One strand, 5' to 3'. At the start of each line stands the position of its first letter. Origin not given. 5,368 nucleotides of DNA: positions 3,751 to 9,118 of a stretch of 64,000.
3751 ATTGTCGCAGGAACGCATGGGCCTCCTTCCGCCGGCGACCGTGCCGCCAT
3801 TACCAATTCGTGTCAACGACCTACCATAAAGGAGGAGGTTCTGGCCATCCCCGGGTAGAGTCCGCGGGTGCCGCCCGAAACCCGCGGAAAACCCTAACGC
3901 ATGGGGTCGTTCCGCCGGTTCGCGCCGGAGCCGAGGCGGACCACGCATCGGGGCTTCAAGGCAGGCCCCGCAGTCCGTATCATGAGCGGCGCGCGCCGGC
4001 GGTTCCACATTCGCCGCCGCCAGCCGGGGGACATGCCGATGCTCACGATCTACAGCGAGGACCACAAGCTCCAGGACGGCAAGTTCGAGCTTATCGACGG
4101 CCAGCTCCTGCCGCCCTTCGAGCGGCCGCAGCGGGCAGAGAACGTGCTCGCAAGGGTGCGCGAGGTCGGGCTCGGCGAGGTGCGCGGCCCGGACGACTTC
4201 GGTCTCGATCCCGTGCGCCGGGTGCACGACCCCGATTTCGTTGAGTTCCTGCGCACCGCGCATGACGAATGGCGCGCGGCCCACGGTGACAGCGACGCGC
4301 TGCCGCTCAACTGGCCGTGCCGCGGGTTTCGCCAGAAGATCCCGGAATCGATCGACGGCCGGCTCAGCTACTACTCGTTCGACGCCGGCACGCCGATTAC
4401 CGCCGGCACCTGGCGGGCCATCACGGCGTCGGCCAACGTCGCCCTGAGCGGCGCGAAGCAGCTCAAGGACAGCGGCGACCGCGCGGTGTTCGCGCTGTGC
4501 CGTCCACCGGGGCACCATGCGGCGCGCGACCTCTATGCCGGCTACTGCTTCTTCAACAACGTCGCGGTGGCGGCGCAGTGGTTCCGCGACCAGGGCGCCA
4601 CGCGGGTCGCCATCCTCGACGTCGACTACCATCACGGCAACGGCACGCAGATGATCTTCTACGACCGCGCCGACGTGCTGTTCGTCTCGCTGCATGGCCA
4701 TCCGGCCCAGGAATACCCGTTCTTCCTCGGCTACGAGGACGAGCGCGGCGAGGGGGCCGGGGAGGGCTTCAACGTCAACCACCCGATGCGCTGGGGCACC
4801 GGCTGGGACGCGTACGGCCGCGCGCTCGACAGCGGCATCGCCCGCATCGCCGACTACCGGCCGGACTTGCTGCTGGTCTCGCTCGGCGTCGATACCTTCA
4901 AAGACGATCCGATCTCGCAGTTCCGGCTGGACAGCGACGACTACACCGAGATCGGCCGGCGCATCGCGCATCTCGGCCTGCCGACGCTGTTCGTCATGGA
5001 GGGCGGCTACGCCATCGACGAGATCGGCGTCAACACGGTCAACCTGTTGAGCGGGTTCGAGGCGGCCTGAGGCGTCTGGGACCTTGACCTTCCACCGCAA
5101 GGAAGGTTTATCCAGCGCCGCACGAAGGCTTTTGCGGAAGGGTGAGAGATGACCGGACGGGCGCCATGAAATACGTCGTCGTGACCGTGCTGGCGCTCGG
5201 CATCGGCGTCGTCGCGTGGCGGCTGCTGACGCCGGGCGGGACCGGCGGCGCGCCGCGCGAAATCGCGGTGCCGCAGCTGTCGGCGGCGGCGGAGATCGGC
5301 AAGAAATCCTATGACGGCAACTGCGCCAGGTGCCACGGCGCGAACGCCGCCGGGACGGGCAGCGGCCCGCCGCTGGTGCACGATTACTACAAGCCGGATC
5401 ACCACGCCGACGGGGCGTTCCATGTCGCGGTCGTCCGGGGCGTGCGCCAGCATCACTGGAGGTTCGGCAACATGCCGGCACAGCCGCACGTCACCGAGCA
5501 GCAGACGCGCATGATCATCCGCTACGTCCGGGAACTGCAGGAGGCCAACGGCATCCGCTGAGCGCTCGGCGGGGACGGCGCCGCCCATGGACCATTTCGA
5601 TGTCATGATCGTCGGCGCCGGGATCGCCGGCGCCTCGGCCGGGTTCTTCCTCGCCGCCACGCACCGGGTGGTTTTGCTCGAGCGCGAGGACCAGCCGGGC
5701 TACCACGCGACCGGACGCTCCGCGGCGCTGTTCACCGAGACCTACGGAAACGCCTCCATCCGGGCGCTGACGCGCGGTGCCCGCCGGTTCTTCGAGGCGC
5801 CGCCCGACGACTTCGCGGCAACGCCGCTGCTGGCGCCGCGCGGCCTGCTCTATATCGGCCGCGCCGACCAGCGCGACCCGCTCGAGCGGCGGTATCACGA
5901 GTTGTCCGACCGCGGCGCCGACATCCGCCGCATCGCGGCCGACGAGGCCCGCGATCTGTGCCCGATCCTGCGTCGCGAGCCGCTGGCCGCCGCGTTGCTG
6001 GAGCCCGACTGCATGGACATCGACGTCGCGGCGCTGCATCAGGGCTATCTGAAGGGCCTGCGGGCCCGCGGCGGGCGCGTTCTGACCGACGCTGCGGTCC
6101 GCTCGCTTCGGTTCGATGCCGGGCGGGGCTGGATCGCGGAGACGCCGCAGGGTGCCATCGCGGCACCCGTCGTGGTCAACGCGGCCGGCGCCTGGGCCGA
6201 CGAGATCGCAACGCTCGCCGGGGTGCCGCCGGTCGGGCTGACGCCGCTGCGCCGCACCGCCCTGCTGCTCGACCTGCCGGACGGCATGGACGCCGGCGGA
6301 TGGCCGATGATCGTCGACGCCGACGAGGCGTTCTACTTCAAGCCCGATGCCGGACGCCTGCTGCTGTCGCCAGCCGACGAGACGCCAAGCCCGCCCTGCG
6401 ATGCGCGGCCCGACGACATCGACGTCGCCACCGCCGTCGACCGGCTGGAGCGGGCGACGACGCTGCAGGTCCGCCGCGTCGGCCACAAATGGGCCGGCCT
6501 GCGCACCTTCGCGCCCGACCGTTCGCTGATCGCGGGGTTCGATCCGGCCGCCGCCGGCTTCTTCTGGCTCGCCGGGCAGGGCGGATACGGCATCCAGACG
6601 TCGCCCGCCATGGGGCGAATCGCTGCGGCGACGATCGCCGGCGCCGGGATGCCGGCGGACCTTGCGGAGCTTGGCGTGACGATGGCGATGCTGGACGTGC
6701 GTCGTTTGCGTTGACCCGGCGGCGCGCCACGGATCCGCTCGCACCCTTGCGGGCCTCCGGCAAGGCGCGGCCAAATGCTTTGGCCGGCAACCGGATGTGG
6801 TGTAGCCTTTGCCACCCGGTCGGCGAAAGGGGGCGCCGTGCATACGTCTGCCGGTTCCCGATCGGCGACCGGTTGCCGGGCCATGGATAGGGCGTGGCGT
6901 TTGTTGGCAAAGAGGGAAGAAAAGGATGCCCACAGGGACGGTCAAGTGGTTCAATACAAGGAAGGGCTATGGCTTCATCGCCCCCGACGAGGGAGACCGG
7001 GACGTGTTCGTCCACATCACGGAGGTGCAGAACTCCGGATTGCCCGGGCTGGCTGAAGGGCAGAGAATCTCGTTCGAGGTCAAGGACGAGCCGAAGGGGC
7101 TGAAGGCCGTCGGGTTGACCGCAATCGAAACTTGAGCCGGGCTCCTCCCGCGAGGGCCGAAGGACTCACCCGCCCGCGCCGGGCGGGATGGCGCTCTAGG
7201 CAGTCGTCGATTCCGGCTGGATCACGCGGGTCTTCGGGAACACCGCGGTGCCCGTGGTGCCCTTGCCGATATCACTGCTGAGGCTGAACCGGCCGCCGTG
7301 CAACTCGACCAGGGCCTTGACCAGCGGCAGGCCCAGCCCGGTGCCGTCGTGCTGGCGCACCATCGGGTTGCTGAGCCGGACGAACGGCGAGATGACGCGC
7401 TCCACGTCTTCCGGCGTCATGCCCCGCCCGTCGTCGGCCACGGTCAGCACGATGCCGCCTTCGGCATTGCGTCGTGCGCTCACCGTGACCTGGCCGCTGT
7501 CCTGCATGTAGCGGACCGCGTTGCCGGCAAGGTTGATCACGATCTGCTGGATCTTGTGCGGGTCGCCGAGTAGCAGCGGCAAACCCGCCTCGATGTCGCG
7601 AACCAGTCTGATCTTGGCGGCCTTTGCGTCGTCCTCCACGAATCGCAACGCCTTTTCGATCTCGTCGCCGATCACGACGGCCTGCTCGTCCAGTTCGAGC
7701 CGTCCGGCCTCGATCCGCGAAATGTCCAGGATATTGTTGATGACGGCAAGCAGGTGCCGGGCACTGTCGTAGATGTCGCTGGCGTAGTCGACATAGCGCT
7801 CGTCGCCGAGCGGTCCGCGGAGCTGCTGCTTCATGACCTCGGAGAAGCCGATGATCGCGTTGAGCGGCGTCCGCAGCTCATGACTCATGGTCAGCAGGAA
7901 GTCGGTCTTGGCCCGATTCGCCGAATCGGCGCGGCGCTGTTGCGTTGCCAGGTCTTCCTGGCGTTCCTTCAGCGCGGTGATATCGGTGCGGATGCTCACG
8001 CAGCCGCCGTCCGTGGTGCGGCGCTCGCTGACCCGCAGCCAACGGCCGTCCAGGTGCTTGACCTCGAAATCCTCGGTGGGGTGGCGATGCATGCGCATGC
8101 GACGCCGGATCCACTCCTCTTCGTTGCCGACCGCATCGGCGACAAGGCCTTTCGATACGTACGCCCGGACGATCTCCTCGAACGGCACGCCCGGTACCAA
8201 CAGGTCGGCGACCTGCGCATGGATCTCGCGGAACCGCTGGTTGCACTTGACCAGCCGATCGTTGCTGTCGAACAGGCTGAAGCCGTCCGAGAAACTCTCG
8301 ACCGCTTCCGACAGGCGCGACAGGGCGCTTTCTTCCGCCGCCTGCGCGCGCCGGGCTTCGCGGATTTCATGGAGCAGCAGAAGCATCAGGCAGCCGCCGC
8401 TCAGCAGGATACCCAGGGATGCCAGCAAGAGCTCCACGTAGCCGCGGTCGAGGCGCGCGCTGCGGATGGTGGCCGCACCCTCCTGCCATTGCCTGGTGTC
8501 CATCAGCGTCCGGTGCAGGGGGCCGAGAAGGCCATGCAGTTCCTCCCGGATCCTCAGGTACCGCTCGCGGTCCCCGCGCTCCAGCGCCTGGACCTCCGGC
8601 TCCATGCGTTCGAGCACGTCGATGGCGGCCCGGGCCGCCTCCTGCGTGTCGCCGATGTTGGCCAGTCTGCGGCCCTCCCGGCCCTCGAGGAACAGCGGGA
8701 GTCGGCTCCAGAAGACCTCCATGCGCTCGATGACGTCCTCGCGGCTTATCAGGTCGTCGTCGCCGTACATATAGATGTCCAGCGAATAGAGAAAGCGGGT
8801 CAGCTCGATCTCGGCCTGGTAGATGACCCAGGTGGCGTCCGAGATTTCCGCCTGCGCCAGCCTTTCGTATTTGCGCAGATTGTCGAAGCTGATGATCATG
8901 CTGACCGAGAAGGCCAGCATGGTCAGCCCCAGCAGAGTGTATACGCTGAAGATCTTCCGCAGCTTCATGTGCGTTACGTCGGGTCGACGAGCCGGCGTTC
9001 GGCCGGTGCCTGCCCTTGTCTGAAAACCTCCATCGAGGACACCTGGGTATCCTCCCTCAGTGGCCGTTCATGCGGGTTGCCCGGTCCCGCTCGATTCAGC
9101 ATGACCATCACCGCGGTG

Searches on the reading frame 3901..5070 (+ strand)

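Call 73: search_protein_families(library=pfam, proteins=[window:3901-5070:+], max_evalue=0.00001)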
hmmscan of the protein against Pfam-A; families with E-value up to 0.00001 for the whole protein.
window:3901-5070:+ (389 aa): 1 family
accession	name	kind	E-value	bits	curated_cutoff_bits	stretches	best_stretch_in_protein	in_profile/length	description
PF00850.24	Hist_deacetyl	-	8.8e-70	235.8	27.9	1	74-379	3-291/298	Histone deacetylase domain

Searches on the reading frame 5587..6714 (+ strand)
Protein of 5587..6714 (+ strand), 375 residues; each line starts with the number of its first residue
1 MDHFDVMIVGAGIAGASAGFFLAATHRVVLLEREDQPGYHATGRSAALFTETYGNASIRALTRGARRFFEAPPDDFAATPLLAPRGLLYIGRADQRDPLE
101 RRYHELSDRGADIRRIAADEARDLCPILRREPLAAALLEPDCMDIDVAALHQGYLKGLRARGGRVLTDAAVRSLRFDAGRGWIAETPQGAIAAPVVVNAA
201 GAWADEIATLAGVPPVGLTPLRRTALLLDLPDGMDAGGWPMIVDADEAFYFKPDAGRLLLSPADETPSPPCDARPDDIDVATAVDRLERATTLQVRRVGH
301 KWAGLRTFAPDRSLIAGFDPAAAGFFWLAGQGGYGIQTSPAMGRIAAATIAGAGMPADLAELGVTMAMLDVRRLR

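Call 73: search_protein_families(library=pfam, proteins=[window:5587-6714:+], max_evalue=0.00001)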
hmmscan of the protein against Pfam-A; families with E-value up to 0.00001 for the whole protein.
window:5587-6714:+ (375 aa): 2 families
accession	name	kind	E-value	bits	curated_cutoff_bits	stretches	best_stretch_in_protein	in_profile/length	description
PF01266.30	DAO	-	4.9e-60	204.4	27.9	1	5-348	1-352/353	FAD dependent oxidoreductase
PF13450.12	NAD_binding_8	-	1e-07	32.5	21.9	1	8-65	1-49/68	NAD(P)-binding Rossmann-like domain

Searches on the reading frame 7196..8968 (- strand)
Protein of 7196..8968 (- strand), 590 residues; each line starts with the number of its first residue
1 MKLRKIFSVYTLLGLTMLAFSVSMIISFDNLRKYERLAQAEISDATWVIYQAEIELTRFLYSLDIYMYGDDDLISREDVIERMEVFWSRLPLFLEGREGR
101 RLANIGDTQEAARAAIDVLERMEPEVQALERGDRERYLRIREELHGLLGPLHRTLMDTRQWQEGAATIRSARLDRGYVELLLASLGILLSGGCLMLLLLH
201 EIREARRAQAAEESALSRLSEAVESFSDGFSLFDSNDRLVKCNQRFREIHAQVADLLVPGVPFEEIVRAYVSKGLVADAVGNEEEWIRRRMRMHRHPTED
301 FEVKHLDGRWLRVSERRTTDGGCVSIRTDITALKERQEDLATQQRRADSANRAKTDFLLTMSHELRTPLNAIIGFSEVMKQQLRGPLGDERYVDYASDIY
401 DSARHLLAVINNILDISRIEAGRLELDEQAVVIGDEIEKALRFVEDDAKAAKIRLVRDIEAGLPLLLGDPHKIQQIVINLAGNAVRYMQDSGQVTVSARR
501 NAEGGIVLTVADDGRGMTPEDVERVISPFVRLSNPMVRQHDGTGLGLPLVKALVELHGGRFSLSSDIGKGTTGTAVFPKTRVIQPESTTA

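Call 73: search_protein_families(library=pfam, proteins=[window:7196-8968:-], max_evalue=0.00001)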
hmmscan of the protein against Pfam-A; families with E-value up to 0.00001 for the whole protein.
window:7196-8968:- (590 aa): 3 families
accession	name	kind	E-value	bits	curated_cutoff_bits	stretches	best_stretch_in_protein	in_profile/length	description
PF02518.31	HATPase_c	-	5.6e-27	94.8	26.4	1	468-580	1-110/111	Histidine kinase-, DNA gyrase B-, and HSP90-like ATPase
PF12860.13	PAS_7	-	3.6e-24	85.6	27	1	224-337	2-114/115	PAS fold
PF00512.31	HisKA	-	2.2e-18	66.5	26.9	1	353-422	1-66/66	His Kinase A (phospho-acceptor) domain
